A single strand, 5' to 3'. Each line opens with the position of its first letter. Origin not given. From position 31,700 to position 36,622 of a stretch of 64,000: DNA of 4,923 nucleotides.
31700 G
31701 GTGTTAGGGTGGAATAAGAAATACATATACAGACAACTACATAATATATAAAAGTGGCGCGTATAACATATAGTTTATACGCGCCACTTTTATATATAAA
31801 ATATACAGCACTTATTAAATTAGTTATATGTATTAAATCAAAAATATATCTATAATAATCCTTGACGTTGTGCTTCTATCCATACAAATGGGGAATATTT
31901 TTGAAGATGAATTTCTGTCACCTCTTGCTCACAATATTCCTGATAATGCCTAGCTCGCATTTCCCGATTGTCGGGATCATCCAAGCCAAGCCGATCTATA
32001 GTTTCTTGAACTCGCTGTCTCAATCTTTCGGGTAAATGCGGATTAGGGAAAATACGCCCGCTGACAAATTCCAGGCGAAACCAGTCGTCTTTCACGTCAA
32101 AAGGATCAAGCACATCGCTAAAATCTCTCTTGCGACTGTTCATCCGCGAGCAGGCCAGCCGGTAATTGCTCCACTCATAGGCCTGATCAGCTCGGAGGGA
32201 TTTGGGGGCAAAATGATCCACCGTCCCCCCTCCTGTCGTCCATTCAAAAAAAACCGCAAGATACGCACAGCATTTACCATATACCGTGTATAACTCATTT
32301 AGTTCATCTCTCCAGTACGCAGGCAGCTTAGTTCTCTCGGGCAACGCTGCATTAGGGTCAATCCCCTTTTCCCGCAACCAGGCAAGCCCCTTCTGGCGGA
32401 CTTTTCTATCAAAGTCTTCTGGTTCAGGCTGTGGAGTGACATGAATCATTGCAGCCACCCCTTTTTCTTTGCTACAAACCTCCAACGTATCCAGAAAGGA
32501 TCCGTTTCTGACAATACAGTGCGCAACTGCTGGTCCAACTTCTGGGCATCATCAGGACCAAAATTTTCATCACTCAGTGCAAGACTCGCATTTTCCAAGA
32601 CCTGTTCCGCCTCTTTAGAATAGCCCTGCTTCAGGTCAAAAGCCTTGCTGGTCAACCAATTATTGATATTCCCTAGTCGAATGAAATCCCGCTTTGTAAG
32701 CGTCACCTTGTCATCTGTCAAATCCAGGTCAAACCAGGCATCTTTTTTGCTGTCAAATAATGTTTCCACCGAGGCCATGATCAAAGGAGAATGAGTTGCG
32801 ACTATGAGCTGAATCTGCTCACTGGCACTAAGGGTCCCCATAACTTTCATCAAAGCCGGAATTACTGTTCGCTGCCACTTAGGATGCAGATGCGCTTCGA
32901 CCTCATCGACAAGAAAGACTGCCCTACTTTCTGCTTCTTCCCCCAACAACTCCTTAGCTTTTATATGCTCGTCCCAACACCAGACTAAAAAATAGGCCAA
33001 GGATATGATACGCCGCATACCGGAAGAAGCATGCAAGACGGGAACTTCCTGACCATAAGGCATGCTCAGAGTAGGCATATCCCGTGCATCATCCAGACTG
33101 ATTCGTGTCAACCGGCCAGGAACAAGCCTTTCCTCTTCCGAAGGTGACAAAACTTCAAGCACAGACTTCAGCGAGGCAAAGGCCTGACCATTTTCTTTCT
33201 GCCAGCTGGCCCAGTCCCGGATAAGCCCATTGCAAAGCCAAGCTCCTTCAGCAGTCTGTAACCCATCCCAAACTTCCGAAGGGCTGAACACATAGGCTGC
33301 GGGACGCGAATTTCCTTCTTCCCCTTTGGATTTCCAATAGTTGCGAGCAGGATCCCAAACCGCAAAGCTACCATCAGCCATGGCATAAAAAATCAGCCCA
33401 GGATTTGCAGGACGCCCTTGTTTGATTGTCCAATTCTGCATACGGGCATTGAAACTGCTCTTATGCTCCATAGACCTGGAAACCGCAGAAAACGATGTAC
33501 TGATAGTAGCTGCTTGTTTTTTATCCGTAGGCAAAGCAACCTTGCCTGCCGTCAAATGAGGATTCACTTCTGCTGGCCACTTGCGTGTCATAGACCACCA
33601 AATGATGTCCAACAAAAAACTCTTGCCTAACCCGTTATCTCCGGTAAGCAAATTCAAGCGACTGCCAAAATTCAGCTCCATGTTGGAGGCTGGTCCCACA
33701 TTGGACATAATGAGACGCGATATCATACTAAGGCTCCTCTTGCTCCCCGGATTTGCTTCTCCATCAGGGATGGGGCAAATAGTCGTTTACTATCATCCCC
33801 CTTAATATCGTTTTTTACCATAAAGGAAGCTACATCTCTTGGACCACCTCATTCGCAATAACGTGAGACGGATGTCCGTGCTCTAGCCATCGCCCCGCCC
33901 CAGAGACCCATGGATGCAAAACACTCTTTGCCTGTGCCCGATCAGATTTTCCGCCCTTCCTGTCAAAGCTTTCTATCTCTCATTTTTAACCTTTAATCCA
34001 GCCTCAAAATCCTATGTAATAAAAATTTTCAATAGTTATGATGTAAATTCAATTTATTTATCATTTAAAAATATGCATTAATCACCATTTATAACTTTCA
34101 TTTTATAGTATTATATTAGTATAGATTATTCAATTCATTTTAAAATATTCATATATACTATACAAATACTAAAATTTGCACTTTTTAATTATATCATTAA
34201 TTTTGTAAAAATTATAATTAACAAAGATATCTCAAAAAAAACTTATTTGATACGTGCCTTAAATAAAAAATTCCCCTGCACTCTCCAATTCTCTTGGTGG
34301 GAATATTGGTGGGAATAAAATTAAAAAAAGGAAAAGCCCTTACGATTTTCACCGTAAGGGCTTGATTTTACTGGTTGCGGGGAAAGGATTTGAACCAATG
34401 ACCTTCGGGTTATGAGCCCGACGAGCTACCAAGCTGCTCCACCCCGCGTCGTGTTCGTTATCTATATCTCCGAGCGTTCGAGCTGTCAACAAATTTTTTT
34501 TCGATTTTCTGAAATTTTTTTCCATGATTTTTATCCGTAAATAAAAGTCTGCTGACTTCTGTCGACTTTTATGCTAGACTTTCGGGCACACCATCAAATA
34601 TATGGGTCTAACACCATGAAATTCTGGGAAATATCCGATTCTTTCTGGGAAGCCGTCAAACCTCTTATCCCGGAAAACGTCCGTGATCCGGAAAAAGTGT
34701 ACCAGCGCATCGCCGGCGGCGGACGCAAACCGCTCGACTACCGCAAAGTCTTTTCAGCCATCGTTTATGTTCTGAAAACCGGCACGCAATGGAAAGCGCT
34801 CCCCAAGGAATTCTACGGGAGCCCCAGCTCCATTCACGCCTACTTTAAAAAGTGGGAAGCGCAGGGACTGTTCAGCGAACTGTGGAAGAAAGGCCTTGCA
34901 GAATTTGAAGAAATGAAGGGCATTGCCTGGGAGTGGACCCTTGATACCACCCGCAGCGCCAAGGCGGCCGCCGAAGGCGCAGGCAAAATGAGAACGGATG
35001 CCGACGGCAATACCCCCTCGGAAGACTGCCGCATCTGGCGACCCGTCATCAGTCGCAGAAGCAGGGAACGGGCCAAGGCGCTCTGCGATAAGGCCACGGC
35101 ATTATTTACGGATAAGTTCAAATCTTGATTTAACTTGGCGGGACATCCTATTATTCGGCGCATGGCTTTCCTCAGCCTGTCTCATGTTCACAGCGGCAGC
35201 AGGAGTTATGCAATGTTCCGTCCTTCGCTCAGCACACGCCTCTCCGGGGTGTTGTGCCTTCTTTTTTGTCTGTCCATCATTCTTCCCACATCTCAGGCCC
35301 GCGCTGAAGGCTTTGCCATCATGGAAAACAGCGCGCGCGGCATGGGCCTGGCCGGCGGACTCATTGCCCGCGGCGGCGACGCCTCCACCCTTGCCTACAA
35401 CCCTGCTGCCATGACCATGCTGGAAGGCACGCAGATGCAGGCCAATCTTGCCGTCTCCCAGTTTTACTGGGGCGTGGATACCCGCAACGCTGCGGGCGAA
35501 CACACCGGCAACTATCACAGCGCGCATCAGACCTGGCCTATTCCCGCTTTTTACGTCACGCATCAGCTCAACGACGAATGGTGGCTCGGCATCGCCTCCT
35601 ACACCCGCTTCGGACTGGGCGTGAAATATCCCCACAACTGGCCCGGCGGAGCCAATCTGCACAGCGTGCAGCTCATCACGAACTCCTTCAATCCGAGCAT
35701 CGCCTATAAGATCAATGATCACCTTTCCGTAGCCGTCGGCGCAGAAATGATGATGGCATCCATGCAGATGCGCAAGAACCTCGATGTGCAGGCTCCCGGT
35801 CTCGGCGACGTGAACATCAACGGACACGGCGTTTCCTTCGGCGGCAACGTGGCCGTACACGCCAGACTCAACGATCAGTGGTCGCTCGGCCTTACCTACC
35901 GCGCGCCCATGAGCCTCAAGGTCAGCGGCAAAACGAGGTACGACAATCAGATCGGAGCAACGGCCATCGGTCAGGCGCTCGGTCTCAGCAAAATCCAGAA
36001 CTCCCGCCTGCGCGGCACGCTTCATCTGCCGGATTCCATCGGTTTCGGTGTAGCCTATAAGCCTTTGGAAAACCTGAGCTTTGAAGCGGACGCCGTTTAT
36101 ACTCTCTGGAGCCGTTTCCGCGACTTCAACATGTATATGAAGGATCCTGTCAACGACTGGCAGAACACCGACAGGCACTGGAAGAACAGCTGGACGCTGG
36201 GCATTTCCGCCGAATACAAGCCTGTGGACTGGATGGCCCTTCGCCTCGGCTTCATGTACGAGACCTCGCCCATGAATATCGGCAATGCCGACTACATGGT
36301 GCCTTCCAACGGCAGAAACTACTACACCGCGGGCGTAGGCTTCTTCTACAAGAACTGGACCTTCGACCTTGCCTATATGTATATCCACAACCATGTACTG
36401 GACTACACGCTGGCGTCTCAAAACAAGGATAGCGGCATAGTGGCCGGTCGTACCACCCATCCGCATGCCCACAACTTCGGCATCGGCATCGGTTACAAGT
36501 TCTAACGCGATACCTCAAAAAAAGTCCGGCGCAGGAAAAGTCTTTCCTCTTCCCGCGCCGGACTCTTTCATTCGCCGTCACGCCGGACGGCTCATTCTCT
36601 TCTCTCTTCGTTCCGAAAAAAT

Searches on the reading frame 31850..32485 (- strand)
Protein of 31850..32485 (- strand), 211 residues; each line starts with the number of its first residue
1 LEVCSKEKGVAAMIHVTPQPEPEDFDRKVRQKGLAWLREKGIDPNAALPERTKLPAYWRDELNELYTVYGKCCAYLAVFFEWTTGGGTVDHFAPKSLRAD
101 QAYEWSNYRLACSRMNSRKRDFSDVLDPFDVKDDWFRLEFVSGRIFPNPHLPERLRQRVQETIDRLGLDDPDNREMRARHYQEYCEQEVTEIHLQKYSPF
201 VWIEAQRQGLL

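Call 13: search_protein_families(library=padloc, proteins=[window:31850-32485:-], max_evalue=0.01)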
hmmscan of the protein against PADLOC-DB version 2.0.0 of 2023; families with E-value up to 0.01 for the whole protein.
window:31850-32485:- (211 aa): 29 families (the best 25 are shown)
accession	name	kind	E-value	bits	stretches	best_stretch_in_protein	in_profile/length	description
PDLC00348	PtuB1|PtuB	-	4.1e-75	249.7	1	13-210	1-192/198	Unknown function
PDLC00351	PtuB1|PtuB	-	4.6e-17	60.7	1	59-198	45-188/195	Unknown function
PDLC00315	PtuB1|PtuB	-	1.4e-12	45.9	1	56-177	17-139/227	Unknown function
PDLC00324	PtuB1|PtuB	-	8e-12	43.4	1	63-187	35-168/209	Unknown function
PDLC00337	PtuB1|PtuB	-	6.9e-11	40.4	1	13-179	1-162/216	Unknown function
PDLC00330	PtuB1|PtuB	-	9.2e-11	40.1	1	47-122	37-112/271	Unknown function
PDLC00343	PtuB1|PtuB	-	6.5e-10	37.1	2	125-193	157-224/283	Unknown function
PDLC02924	HNH_I-A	-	5.2e-09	34.4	1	63-186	36-160/198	-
PDLC00332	PtuB1|PtuB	-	5.7e-09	34.1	1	13-194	1-179/212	Unknown function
PDLC00336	PtuB1|PtuB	-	1.1e-08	33.1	1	83-132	75-128/250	Unknown function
PDLC00333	PtuB1|PtuB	-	1.1e-08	33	2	102-126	103-127/272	Unknown function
PDLC00340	PtuB1|PtuB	-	2e-08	32.2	1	88-128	79-119/268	Unknown function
PDLC00358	PtuB1|PtuB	-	3.1e-08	31.5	1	64-194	39-178/215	Unknown function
PDLC00317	PtuB1|PtuB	-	1.1e-07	30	1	85-121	69-106/244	Unknown function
PDLC00339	PtuB1|PtuB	-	1.3e-07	29.7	1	64-127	58-134/261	Unknown function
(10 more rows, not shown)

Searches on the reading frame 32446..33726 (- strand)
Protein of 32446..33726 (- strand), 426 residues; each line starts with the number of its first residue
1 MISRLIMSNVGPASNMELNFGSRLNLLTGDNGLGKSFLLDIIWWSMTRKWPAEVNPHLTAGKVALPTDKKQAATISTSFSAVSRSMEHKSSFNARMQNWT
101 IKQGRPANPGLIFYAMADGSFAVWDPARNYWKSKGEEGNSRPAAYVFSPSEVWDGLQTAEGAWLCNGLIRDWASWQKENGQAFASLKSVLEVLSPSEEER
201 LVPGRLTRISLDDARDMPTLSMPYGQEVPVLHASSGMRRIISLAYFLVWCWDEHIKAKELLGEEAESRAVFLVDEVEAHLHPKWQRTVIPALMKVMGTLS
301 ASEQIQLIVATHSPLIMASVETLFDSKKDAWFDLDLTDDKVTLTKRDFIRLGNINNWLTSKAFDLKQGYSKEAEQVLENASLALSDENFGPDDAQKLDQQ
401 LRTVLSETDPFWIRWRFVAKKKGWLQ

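Call 13: search_protein_families(library=padloc, proteins=[window:32446-33726:-], max_evalue=0.01)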
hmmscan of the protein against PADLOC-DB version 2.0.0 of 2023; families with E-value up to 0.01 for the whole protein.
window:32446-33726:- (426 aa): 147 families (the best 25 are shown)
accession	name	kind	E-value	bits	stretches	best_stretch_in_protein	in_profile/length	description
PDLC00307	PtuA1|PtuA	-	4.2e-183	607.1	1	1-424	1-422/424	AAA ATPase domain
PDLC00270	PtuA1|PtuA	-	5.6e-128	425.9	1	2-423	215-624/627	AAA ATPase domain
PDLC02980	AriA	-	3.9e-44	149.8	1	24-318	1-304/304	-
PDLC00271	PtuA1|PtuA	-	1.1e-27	95.7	2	265-422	276-414/421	AAA ATPase domain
PDLC00278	PtuA1|PtuA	-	6.2e-25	86.4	2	180-416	201-422/436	AAA ATPase domain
PDLC00304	PtuA1|PtuA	-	6.5e-23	79.6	1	178-399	205-409/444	AAA ATPase domain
PDLC02913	ATPase_I-A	-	6.7e-23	79.6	1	266-421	362-502/508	-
PDLC00305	PtuA1|PtuA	-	1.8e-22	78.2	2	227-320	206-291/392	AAA ATPase domain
PDLC00295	PtuA1|PtuA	-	5.6e-21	73.1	1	224-404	250-418/451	AAA ATPase domain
PDLC00299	PtuA1|PtuA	-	6.5e-21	72.9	1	266-410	376-510/535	AAA ATPase domain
PDLC00310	PtuA1|PtuA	-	8.8e-21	72.5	1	209-415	233-427/443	AAA ATPase domain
PDLC00311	PtuA1|PtuA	-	9.5e-21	72.3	2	268-425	308-453/455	AAA ATPase domain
PDLC00298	PtuA1|PtuA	-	1.6e-20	71.6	2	265-417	279-412/423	AAA ATPase domain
PDLC02979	AriA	-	1.2e-19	69.4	2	215-316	290-372/373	-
PDLC00279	PtuA1|PtuA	-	2.4e-19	67.7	2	170-321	183-315/416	AAA ATPase domain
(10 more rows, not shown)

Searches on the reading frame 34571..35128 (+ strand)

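Call 13: search_protein_families(library=padloc, proteins=[window:34571-35128:+], max_evalue=0.01)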
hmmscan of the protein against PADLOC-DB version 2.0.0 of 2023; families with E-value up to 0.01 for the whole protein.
window:34571-35128:+ (185 aa): 0 families

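Call 66: search_protein_families(library=pfam, proteins=[window:34571-35128:+], max_evalue=0.1)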
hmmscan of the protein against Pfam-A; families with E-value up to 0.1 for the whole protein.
window:34571-35128:+ (185 aa): 1 family
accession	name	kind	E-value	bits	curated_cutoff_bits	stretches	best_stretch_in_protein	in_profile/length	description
PF13340.11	DUF4096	-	5e-20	72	34.3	1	21-105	1-76/76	Putative transposase of IS4/5 family (DUF4096)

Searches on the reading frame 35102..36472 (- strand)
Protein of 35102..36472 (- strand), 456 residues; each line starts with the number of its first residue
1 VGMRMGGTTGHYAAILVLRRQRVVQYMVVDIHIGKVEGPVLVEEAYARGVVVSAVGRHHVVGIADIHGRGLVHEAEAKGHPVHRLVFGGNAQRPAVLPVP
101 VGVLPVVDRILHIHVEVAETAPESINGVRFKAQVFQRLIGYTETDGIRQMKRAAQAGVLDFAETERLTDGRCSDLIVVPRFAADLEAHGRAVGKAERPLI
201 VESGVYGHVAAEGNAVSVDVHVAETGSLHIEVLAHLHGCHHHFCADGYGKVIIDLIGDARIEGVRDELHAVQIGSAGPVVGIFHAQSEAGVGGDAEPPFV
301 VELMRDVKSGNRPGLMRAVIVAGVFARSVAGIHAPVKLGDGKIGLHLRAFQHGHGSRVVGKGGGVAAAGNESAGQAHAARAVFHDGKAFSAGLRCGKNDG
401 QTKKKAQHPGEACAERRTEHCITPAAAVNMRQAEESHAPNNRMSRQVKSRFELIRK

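Call 66: search_protein_families(library=pfam, proteins=[window:35102-36472:-], max_evalue=0.1)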
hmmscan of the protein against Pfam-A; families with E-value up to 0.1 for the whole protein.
window:35102-36472:- (456 aa): 1 family
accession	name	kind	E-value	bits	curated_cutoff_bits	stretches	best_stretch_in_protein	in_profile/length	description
PF20021.4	VMAP-M18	-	0.00018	22.2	27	1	182-271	6-86/109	vWA-MoxR associated protein middle region (VMAP-M) 18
